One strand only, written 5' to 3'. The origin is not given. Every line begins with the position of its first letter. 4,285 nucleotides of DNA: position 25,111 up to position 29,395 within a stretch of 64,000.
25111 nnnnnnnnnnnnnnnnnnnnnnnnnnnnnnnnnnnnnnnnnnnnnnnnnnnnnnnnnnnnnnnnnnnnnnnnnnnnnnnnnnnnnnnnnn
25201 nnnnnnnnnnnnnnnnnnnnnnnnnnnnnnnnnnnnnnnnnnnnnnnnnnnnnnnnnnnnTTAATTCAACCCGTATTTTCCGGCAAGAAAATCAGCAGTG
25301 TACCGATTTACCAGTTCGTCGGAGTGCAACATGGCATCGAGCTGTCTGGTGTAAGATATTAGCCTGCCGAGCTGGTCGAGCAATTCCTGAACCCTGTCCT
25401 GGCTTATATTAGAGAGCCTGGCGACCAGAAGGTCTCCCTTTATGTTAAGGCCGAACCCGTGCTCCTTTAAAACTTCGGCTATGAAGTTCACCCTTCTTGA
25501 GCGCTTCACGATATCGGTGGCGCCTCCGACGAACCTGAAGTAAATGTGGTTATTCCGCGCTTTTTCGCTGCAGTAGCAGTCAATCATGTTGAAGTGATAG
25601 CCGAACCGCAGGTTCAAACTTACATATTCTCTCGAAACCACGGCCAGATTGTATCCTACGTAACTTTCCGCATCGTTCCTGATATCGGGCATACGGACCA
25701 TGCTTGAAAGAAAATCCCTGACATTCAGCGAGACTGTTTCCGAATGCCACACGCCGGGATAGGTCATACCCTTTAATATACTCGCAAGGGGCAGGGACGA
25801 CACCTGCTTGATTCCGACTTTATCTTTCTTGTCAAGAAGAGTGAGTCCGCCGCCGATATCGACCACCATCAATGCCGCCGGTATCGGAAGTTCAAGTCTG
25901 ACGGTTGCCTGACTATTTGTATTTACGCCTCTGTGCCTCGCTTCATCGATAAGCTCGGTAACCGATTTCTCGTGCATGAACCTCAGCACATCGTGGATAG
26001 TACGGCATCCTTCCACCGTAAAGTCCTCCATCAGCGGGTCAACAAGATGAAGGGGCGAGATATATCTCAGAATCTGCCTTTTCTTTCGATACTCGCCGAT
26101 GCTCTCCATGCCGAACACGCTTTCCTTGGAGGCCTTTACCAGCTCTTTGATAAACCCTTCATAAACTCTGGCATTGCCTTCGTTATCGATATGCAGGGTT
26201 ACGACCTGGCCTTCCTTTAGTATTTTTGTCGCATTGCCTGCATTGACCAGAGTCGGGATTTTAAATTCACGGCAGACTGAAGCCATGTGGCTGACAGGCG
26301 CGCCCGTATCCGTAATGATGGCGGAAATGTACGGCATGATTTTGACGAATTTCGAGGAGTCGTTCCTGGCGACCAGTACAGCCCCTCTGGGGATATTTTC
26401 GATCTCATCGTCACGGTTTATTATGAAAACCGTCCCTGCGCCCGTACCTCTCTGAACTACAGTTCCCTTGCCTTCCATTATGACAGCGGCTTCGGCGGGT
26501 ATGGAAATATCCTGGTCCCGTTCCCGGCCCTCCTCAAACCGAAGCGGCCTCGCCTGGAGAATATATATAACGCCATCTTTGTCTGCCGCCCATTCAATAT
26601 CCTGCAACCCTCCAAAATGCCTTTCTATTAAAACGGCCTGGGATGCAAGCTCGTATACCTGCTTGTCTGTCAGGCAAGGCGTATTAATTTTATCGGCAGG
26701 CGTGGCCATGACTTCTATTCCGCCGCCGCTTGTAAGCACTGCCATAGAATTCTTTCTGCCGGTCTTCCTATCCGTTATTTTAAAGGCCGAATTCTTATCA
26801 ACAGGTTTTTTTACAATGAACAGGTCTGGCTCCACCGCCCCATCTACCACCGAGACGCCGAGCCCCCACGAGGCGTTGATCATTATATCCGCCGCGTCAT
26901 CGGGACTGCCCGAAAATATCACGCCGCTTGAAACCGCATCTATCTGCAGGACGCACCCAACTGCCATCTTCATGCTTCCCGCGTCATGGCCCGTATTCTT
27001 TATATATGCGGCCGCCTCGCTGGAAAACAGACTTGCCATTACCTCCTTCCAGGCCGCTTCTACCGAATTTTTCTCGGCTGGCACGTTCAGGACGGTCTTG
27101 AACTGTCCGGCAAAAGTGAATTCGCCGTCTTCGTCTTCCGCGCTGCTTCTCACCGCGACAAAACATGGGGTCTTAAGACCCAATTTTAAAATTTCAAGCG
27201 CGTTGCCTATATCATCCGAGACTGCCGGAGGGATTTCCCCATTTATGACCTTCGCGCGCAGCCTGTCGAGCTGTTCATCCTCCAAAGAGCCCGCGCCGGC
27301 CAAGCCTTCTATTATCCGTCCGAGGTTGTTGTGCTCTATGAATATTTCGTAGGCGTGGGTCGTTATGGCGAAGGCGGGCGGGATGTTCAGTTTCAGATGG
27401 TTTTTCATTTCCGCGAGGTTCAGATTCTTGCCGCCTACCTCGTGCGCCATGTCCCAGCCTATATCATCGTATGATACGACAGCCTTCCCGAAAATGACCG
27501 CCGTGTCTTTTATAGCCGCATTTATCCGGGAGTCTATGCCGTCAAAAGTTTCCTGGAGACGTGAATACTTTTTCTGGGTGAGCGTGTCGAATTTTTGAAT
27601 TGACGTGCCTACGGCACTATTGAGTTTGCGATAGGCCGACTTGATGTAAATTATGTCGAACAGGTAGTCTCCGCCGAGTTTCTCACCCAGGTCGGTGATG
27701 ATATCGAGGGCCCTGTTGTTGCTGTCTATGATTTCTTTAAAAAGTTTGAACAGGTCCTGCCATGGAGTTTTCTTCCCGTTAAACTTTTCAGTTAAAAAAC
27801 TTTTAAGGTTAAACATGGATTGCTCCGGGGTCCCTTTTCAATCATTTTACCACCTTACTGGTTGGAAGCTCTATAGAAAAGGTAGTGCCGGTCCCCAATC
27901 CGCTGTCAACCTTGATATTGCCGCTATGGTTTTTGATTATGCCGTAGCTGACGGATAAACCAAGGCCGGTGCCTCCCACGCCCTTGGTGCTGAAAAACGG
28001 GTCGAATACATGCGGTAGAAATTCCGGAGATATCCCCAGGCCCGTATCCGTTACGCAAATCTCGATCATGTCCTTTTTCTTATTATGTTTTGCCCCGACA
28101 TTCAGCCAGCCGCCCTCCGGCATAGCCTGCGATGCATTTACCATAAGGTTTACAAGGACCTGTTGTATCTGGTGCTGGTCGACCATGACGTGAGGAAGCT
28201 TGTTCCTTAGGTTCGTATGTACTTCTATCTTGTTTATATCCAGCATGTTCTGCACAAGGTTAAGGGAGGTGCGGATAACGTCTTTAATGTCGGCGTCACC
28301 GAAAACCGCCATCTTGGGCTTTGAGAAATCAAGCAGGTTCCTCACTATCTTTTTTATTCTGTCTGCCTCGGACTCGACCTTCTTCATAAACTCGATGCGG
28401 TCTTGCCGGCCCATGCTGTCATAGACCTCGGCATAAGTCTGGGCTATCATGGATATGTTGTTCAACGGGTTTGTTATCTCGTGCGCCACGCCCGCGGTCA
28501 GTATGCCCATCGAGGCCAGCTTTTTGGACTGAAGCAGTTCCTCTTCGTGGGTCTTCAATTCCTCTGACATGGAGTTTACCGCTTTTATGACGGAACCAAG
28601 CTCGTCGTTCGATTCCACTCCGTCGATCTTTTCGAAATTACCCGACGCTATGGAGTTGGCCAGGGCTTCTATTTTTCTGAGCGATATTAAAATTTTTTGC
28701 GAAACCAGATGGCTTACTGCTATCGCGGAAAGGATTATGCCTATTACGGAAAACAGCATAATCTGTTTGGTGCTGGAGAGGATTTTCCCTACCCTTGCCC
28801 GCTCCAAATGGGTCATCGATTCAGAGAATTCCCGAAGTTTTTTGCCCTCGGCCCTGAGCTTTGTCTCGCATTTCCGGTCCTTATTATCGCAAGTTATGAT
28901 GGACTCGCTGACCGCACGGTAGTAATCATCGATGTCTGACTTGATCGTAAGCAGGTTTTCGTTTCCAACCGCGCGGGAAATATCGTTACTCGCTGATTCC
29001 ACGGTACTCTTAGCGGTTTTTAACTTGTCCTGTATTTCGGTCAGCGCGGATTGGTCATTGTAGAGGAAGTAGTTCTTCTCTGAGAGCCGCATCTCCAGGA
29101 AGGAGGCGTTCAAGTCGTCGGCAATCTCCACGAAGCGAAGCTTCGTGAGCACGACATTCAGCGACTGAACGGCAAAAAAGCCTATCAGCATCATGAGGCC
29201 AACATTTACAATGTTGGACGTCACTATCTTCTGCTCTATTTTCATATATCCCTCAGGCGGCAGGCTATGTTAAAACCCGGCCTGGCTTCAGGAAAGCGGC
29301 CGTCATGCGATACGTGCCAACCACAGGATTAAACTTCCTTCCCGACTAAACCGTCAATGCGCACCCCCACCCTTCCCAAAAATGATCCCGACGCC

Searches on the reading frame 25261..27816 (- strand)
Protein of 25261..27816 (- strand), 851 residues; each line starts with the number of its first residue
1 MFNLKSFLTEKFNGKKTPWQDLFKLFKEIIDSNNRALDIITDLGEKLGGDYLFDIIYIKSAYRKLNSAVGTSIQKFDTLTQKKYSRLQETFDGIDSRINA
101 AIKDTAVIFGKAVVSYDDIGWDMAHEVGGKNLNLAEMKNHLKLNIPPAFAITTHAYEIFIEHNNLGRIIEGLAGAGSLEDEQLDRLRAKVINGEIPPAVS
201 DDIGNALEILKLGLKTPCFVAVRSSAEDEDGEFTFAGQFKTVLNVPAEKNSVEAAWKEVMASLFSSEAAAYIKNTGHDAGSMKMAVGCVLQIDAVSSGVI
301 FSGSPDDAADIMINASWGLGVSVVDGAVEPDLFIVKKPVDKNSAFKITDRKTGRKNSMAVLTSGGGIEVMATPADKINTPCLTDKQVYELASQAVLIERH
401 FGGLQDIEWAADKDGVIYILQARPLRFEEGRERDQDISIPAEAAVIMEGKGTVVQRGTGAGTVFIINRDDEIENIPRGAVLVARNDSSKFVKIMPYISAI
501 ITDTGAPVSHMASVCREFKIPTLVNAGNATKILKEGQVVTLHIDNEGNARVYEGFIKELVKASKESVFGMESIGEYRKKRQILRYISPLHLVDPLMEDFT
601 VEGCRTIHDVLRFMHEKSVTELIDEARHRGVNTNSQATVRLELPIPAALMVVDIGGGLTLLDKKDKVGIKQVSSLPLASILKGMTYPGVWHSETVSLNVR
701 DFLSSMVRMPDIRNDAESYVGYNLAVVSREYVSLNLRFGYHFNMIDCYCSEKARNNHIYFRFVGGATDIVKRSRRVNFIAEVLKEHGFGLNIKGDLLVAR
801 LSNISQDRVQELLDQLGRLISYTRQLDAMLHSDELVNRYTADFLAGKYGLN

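Call 5: search_protein_families(library=pfam, proteins=[window:25261-27816:-], max_evalue=0.01)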
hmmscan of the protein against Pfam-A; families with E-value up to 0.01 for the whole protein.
window:25261-27816:- (851 aa): 2 families
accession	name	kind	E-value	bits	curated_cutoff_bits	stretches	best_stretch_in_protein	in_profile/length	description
PF01326.24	PPDK_N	-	2.7e-75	254.1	27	1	126-432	3-316/328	Pyruvate phosphate dikinase, AMP/ATP-binding domain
PF00391.29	PEP-utilizers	-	2.2e-17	62.9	23.1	1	475-542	1-68/72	PEP-utilising enzyme, mobile domain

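Call 6: search_protein_families(library=ncbifam, proteins=[window:25261-27816:-], max_evalue=0.01)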
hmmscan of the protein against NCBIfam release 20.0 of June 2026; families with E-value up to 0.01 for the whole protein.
window:25261-27816:- (851 aa): 25 families
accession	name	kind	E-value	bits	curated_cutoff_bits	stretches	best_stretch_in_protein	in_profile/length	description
NF005057.0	PRK06464.1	equivalog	5.4e-95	319.1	598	1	111-565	5-474/798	phosphoenolpyruvate synthase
TIGR01418.1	PEP_synth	equivalog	3.5e-88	296.8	739.75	1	113-566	2-471/784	pyruvate, water dikinase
NF052631.1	prodigiosin_PigC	equivalog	7.9e-64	215.9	1300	2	124-429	13-301/883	prodigiosin ligase PigC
NF052632.1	undecylprod_RedH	equivalog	1.1e-59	202.3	1350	2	120-432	10-300/880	undecylprodigiosin ligase RedH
NF004881.0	PRK06241.2-2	equivalog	3.6e-53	181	883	2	124-425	16-310/898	phosphoenolpyruvate synthase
NF004877.0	PRK06241.1-2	subfamily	9.8e-50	169.7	866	2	111-425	3-312/869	phosphoenolpyruvate synthase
NF004878.0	PRK06241.1-3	subfamily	1.1e-47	162.7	945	2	112-425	4-311/891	phosphoenolpyruvate synthase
NF041857.1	RIF_Ptrans_rph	equivalog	1.6e-47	162.4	999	2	112-425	2-310/864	rifamycin-inactivating phosphotransferase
NF004879.0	PRK06241.1-4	equivalog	7.1e-44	150.1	976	2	113-425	5-312/868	phosphoenolpyruvate synthase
NF000283.1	RPH_KJ151292.1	equivalog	8.7e-37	126.8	1700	2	110-437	3-326/865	rifamycin-inactivating phosphotransferase Rph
NF004883.0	PRK06241.2-4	equivalog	1.4e-32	112.8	1063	2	124-425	29-327/928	phosphoenolpyruvate synthase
NF004880.0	PRK06241.2-1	equivalog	2.4e-30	105.2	972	3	127-336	18-224/837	phosphoenolpyruvate synthase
NF004882.0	PRK06241.2-3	equivalog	1e-25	90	850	2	125-333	10-214/827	phosphoenolpyruvate synthase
NF004531.0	PRK05878.1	equivalog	3.4e-17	62.2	456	2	449-564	354-466/534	pyruvate, phosphate dikinase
NF006153.0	PRK08296.1-5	subfamily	8.2e-17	60.8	578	1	448-541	503-596/608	hypothetical protein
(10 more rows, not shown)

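Call 30: search_solved_structures(query=window:25261-27816:-, max_evalue=0.01)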
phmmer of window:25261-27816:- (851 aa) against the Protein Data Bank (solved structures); distinct sequences matched with E-value up to 0.01: 12.
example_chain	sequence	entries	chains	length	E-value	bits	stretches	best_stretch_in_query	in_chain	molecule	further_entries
8a8e_A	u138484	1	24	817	2.2e-57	197.8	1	180-566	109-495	Phosphoenolpyruvate synthase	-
2ols_A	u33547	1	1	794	2e-56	194.6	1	114-556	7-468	Phosphoenolpyruvate synthase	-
9dae_A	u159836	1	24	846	2.3e-53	184.5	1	113-569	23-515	Phosphoenolpyruvate synthase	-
5hv1_A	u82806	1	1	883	1.3e-33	119.2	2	116-425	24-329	Phosphoenolpyruvate synthase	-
5hv2_A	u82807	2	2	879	1.5e-33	119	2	123-425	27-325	Phosphoenolpyruvate synthase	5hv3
5fbs_A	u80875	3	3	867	1.5e-33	119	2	124-425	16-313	Phosphoenolpyruvate synthase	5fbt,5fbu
9goj_A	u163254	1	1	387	1.3e-32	115.9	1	115-431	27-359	Phosphoenolpyruvate synthase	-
5hv6_A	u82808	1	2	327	3.9e-27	97.8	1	123-425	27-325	Phosphoenolpyruvate synthase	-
2e28_A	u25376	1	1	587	9.7e-05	23.7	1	449-554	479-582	Pyruvate kinase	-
5woy_A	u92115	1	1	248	0.0057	17.9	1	458-541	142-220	Phosphoenolpyruvate-protein phosphotransferase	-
5jvn_A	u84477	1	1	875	0.0057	17.9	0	120-162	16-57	Pyruvate, phosphate dikinase, chloroplastic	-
5jvj_A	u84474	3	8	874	0.0099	17.1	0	121-161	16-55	Pyruvate, phosphate dikinase, chloroplastic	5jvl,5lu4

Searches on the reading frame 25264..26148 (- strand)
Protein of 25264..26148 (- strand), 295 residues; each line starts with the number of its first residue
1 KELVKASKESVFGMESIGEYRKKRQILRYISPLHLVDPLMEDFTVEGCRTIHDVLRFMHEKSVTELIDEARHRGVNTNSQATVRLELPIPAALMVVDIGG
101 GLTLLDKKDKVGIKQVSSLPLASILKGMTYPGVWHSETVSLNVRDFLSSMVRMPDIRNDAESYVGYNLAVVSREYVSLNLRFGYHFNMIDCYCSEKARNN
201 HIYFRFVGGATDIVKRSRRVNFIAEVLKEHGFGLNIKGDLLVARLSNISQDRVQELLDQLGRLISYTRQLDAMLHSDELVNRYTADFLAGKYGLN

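Call 41: search_protein_families(library=pfam, proteins=[window:25264-26139:-], max_evalue=5)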
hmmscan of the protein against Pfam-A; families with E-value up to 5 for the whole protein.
seq(292 aa): 1 family
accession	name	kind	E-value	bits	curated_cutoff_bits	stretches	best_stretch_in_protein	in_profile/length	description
PF25563.1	TPR_SYVN1_N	-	0.23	11.4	31.4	1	178-240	186-248/268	E3 ubiquitin-protein ligase synoviolin-like, TPR repeats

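Call 43: search_solved_structures(query=window:25264-26139:-, max_evalue=10)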
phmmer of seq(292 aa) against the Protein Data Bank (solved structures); distinct sequences matched with E-value up to 10: 3.
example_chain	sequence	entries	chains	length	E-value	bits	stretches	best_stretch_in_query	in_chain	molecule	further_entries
8i6g_A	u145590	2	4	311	0.47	12.8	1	198-274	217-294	ASFV DNA sliding clamp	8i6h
8ite_A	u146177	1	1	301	0.57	12.5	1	198-273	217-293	Uncharacterized protein E301R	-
7ype_A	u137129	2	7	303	0.57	12.5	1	198-273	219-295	E301R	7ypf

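Call 83: find_related_loci(query=A5, collection=metagenome_contigs, flank=9000)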
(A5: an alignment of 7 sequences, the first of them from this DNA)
Query A5 (295 aa) in metagenome_contigs; peptide patterns used: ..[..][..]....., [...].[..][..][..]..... (x = any residue, [..] = any of these).
600 stretches matched a pattern (row limit reached: there are more); 562 encode a relative of the query (tblastn E <= 1e-3); the best 80 are kept; 80 distinct loci.
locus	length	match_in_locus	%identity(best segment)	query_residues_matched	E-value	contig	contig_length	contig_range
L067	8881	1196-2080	62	1-295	9e-129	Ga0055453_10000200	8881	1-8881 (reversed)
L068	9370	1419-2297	59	1-294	6e-124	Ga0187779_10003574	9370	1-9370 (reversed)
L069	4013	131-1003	60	1-292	9e-126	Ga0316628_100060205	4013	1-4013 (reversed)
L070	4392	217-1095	58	1-292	1e-122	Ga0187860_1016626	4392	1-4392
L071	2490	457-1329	56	1-294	2e-124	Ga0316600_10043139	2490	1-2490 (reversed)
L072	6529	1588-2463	60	1-292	5e-118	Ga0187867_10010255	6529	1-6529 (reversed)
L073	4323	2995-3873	59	1-292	1e-117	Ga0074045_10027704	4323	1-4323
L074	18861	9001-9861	57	1-292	4e-116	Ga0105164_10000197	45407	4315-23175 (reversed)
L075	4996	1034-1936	54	2-295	4e-116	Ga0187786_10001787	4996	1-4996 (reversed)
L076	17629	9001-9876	57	1-292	2e-114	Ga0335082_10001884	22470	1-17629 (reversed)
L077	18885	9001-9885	57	1-294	5e-114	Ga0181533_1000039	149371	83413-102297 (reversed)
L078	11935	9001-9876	55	1-292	7e-114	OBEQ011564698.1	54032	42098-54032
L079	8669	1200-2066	59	3-292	1e-113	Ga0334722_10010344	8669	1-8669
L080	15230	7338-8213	59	1-292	2e-113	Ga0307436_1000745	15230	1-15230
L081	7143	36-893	58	1-294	2e-112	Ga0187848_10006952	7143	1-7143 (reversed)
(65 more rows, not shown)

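Call 88: find_homologous_proteins(query=window:25264-26148:-, max_evalue=0.001)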
Query window:25264-26148:- (295 aa): 102 proteins with E <= 0.001 among 1778 candidates.
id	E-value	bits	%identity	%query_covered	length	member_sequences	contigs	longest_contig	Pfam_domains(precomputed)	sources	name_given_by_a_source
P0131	6.3e-123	427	63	100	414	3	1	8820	PF00391.30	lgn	-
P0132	1.9e-117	409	62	99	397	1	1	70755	PF00391.30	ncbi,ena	-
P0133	2.0e-117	409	60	100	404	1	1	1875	PF00391.30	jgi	-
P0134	1.4e-116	407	60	99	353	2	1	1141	PF00391.30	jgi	jgi:pyruvate,water dikinase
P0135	7.8e-116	404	60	99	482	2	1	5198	PF00391.30,PF01326.25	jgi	jgi:pyruvate,water dikinase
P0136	2.5e-115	402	58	99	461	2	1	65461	PF00391.30,PF01326.25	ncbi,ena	-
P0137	1.2e-114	400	58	99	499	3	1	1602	PF00391.30,PF01326.25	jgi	jgi:pyruvate,water dikinase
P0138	4.2e-114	398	60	95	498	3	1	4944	PF00391.30,PF01326.25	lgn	-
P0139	7.7e-114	398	58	99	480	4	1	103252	PF00391.30,PF01326.25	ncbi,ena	-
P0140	8.3e-114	397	58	99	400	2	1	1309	PF00391.30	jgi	jgi:pyruvate,water dikinase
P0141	1.0e-113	397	59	100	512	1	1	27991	PF00391.30,PF01326.25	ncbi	-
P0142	1.8e-113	396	59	95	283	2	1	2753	-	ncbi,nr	ncbi:MAG: hypothetical protein LUO89_11925, partial [Methanothrix sp.]|nr:hypothetical protein [Meth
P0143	2.8e-113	396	57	100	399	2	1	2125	PF00391.30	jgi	jgi:pyruvate,water dikinase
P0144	4.2e-113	395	59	99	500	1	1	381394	PF00391.30,PF01326.25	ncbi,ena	-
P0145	1.8e-112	393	59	99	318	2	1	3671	-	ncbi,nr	ncbi:MAG TPA: hypothetical protein VEE82_01620, partial [Thermodesulfovibrionales bacterium]|nr:hypo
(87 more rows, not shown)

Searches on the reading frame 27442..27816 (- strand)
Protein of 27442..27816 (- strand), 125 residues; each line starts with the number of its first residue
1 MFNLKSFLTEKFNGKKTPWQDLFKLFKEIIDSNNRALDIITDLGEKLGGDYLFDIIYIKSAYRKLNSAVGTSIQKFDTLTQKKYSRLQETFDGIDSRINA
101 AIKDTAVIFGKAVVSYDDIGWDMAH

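Call 41: search_protein_families(library=pfam, proteins=[window:27442-27816:-], max_evalue=5)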
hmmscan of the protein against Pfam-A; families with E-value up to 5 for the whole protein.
seq(125 aa): 1 family
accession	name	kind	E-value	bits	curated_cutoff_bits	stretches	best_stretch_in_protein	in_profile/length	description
PF18899.5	DUF5655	-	0.0042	17.6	24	1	80-117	5-42/109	Domain of unknown function (DUF5655)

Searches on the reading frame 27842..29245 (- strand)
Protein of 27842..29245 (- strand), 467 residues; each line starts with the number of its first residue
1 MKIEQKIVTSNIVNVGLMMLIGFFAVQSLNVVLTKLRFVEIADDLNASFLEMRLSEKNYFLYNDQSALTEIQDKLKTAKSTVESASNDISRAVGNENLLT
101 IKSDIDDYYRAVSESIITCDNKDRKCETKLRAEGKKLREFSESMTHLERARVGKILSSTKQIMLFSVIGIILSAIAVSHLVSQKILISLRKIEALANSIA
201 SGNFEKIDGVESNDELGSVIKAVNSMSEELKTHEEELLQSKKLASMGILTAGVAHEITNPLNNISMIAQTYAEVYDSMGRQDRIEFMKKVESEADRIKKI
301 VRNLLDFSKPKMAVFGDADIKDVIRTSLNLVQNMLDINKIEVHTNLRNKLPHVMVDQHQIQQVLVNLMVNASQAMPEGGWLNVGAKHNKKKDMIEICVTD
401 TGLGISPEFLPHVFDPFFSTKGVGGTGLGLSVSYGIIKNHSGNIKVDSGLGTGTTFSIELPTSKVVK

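Call 5: search_protein_families(library=pfam, proteins=[window:27842-29245:-], max_evalue=0.01)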
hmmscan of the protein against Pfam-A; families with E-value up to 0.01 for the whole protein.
window:27842-29245:- (467 aa): 6 families
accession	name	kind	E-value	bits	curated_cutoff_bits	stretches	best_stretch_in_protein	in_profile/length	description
PF02518.31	HATPase_c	-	3.4e-23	82.7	26.4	1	356-462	2-109/111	Histidine kinase-, DNA gyrase B-, and HSP90-like ATPase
PF00512.31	HisKA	-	5.3e-11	42.8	26.9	1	247-310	3-63/66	His Kinase A (phospho-acceptor) domain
PF00672.30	HAMP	-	8.8e-09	36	25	1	188-231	9-52/53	HAMP domain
PF10090.15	HPTransfase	-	0.00063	19.9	22.9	1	334-399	11-71/123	Histidine phosphotransferase C-terminal domain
PF05227.19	CHASE3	-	0.0013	19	28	1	38-150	11-130/138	CHASE3 domain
PF05849.17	L-fibroin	-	0.0064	16.5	27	0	194-303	22-131/242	Fibroin light chain (L-fibroin)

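Call 6: search_protein_families(library=ncbifam, proteins=[window:27842-29245:-], max_evalue=0.01)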
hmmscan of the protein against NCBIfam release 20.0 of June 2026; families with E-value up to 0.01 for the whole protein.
window:27842-29245:- (467 aa): 82 families (the best 25 are shown)
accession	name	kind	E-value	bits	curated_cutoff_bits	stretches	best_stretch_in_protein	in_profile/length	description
NF008468.0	PRK11360.1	equivalog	2.3e-70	237.7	646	1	231-464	381-610/616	two-component system sensor histidine kinase AtoS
NF007688.0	PRK10364.1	equivalog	4e-59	200.6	479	1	231-463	225-452/460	two-component system sensor histidine kinase ZraS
NF038348.1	T2SS_HK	subfamily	5.2e-48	163.8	450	2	288-462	402-573/574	histidine kinase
NF010411.0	PRK13837.1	equivalog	5.2e-46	157.1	647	1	225-464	429-677/828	two-component system VirA-like sensor kinase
NF052574.1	HisKinEspCMyxo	equivalog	1e-44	152.9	1200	1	235-465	406-640/785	serine histidine kinase EspC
NF046020.1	HisKinCckABruc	equivalog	6e-43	146.8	1000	1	217-462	453-707/868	cell cycle histidine kinase CckA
NF047466.1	hybrid_RR_LvrB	exception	2.4e-41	142.2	500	1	232-462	138-376/377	hybrid histidine kinase/response regulator LvrB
NF033092.0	HK_WalK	equivalog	3.6e-40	138.1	725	2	251-461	377-593/594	cell wall metabolism sensor histidine kinase WalK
NF046044.1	PnpS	equivalog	1e-38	133.4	400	1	251-461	175-390/390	two-component system histidine kinase PnpS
NF053867.1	SprKinKinDBac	equivalog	1.1e-38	133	775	1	238-464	278-499/500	sporulation kinase KinD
NF047497.1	HK_LIC_12097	equivalog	6.2e-38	130.5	500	1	211-462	116-366/367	LIC_12097 family sensor histidine kinase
NF052573.1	HisKinEspAMyxo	equivalog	4.6e-37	127.5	1400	1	229-463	367-612/755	serine histidine kinase EspA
NF040691.1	MtrAB_MtrB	equivalog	2.3e-35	122.6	450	1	150-463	177-493/507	MtrAB system histidine kinase MtrB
NF010076.0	PRK13557.1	subfamily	2.9e-35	121.7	631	1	232-464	149-396/540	histidine kinase famiy protein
NF045911.1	TCSHisKinNblS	equivalog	4.8e-35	121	1000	2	251-461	393-619/621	two-component system sensor histidine kinase NblS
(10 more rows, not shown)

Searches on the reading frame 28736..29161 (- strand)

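Call 41: search_protein_families(library=pfam, proteins=[window:28736-29161:-], max_evalue=5)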
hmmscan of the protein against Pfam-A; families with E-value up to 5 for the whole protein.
seq(142 aa): 4 families
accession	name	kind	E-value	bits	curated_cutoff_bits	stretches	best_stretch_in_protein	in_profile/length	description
PF05227.19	CHASE3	-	0.0003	21.1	28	1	10-123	11-131/138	CHASE3 domain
PF12729.13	4HB_MCP_1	-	0.03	14.3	27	1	11-117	48-160/181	Four helix bundle sensory module for signal transduction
PF12795.12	MscS_porin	-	0.062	13.3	34.4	1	11-64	72-125/238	Mechanosensitive ion channel porin domain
PF08775.15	ParB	-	0.14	12.9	25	1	33-125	8-99/126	ParB family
